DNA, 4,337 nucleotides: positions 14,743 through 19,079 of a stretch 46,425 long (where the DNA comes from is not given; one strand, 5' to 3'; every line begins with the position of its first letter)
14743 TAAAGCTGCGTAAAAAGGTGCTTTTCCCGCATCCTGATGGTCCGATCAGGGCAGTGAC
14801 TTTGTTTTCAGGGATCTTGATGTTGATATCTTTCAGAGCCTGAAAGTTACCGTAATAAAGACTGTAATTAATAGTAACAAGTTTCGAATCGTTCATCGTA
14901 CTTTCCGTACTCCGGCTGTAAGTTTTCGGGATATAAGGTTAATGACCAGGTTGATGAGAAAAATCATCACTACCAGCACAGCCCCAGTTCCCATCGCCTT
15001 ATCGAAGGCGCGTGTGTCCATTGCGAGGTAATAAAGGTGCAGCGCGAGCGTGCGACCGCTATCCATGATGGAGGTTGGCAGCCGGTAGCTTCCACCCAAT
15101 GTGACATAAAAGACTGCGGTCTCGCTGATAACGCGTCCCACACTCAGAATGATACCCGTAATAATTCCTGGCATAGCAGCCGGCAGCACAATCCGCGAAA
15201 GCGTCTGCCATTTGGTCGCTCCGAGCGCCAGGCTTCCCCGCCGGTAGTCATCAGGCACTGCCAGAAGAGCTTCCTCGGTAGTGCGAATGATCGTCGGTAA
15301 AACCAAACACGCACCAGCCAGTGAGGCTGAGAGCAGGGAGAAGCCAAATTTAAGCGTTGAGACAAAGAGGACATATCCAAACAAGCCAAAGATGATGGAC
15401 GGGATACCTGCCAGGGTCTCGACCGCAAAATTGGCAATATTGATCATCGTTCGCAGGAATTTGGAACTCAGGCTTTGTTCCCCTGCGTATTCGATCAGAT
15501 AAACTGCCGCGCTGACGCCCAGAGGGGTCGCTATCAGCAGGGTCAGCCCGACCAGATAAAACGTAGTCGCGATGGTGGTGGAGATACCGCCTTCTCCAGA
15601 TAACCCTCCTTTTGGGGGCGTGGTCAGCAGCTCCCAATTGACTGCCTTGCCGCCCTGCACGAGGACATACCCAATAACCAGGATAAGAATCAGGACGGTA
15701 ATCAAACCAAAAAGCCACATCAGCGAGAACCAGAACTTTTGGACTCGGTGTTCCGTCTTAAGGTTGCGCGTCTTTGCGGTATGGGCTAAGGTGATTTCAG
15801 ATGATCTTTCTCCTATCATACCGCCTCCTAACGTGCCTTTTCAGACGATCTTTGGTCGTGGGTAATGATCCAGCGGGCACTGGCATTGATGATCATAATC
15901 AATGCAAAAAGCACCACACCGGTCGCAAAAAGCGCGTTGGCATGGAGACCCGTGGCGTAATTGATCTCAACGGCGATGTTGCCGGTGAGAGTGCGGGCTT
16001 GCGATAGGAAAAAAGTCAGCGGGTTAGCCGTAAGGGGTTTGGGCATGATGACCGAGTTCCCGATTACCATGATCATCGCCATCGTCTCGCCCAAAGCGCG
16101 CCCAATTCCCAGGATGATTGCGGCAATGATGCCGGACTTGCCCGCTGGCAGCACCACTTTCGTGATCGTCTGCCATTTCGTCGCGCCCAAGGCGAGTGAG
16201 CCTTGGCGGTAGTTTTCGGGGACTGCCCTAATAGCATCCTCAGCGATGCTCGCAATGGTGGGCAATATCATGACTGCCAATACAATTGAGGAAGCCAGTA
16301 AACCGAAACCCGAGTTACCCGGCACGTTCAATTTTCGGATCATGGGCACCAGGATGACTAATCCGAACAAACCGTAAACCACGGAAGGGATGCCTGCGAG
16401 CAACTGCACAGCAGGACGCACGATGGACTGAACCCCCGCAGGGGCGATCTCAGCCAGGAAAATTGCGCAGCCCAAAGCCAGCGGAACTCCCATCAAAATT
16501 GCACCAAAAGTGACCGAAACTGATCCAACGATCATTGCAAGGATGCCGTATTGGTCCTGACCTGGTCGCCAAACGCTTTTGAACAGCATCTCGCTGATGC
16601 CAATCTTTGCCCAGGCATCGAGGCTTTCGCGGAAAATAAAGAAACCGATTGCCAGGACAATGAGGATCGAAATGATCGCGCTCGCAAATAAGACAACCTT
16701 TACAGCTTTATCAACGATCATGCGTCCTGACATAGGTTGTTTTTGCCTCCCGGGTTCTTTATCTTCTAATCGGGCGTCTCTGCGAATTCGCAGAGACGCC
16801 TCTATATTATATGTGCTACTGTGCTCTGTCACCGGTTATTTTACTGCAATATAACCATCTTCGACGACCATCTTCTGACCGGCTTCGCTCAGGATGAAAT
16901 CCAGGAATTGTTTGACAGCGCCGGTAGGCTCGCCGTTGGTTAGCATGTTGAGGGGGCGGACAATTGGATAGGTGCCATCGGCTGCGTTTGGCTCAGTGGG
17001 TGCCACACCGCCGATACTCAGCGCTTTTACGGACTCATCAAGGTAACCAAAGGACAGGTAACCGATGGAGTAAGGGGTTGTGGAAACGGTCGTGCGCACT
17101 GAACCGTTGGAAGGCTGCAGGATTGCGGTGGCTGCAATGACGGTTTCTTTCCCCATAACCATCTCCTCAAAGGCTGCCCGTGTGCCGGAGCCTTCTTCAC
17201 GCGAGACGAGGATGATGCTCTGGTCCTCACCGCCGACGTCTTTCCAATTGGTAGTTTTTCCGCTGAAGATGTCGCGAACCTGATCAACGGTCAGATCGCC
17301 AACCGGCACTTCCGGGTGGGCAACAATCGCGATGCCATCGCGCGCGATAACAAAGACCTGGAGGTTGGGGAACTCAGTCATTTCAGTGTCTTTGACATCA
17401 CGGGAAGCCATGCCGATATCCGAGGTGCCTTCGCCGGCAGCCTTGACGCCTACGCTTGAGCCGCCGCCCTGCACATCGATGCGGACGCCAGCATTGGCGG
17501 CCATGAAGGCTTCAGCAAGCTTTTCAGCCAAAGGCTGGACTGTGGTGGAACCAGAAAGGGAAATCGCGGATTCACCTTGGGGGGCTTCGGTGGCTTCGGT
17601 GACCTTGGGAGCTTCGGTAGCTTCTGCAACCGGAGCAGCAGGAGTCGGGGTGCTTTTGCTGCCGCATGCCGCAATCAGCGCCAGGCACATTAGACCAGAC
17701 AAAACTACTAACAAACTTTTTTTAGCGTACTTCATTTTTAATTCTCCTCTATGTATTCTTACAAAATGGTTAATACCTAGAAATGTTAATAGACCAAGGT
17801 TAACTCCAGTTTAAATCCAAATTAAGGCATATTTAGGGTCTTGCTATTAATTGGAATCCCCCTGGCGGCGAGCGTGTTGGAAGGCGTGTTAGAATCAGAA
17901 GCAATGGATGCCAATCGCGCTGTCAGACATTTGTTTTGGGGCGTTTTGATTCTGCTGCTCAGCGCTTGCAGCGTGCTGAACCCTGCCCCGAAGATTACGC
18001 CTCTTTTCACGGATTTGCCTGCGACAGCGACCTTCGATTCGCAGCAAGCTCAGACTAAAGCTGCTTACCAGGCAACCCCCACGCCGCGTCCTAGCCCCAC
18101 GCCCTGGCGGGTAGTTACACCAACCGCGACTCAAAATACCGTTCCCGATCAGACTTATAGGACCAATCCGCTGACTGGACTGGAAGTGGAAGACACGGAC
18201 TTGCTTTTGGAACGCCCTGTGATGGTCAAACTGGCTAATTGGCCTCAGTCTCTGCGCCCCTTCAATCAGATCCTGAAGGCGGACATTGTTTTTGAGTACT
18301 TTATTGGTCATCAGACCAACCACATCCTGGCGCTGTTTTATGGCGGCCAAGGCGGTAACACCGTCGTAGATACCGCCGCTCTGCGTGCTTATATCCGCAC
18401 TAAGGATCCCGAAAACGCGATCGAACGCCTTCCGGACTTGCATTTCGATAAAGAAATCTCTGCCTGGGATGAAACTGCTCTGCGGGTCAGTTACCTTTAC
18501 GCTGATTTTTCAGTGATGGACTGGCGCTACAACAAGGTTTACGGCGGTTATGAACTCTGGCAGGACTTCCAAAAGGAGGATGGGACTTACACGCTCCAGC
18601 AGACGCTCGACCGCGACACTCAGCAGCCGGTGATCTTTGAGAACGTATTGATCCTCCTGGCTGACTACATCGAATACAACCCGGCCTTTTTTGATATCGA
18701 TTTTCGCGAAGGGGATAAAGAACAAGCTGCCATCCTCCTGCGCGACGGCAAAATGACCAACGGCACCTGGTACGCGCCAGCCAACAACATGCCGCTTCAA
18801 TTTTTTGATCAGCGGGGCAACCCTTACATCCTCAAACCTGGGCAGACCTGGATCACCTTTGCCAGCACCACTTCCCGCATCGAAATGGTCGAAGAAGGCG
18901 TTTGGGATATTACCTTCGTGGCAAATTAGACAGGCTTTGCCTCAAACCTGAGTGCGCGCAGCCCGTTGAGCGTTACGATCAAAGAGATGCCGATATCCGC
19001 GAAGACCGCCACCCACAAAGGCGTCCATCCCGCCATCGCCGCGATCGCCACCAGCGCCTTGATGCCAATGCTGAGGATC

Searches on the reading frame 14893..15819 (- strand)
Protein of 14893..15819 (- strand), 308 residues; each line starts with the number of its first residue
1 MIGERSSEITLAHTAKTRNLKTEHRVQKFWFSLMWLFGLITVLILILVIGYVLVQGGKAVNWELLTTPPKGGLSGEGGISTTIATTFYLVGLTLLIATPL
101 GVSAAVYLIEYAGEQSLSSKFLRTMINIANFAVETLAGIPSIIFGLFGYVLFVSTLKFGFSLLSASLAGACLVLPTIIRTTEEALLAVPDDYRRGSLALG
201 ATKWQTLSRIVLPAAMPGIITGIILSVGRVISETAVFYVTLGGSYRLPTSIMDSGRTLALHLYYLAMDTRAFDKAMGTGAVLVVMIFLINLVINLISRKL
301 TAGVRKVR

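Call 70: search_protein_families(library=pfam, proteins=[window:14893-15819:-], max_evalue=0.0001)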
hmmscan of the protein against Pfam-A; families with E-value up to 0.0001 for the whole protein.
window:14893-15819:- (308 aa): 1 family
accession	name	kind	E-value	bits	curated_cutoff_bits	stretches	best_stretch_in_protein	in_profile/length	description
PF00528.27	BPD_transp_1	-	3.6e-22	79.4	26.4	1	129-305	20-183/184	Binding-protein-dependent transport system inner membrane component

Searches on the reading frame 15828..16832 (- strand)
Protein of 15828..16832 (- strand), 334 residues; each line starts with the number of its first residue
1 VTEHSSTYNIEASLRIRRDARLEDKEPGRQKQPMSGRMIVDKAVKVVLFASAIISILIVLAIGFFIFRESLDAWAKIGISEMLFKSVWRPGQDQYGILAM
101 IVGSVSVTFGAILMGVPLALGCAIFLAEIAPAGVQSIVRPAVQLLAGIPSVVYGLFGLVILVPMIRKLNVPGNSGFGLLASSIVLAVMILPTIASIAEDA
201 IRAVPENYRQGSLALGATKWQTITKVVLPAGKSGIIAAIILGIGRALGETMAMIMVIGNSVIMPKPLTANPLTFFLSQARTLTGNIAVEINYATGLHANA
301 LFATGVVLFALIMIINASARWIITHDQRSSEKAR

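Call 70: search_protein_families(library=pfam, proteins=[window:15828-16832:-], max_evalue=0.0001)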
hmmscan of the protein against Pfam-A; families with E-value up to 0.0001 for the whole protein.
window:15828-16832:- (334 aa): 1 family
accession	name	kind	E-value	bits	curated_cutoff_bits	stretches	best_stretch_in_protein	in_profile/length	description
PF00528.27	BPD_transp_1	-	8.4e-16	58.7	26.4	1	123-322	5-178/184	Binding-protein-dependent transport system inner membrane component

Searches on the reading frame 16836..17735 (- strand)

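Call 70: search_protein_families(library=pfam, proteins=[window:16836-17735:-], max_evalue=0.0001)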
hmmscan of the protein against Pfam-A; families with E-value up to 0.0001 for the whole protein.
window:16836-17735:- (299 aa): 4 families
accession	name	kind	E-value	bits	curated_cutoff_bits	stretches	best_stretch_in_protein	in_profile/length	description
PF12849.12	PBP_like_2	-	5.5e-48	164.5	27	1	52-284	4-266/267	PBP superfamily domain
PF12727.12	PBP_like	-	7.3e-12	45.3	27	1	74-236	1-158/193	PBP superfamily domain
PF13531.11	SBP_bac_11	-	9.8e-10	39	25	1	62-295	5-226/227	Bacterial extracellular solute-binding protein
PF01547.30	SBP_bac_1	-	1.3e-06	29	26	1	68-288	8-307/307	Bacterial extracellular solute-binding protein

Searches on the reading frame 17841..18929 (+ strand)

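Call 70: search_protein_families(library=pfam, proteins=[window:17841-18929:+], max_evalue=0.0001)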
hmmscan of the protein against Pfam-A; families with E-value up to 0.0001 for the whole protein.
window:17841-18929:+ (362 aa): 2 families
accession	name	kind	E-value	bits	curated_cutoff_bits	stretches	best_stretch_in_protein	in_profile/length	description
PF17479.7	DUF3048_C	-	6.8e-15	55.9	25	1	225-338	10-114/114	Protein of unknown function (DUF3048) C-terminal domain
PF11258.13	DUF3048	-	2.2e-05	25.1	25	1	111-182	1-71/148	Protein of unknown function (DUF3048) N-terminal domain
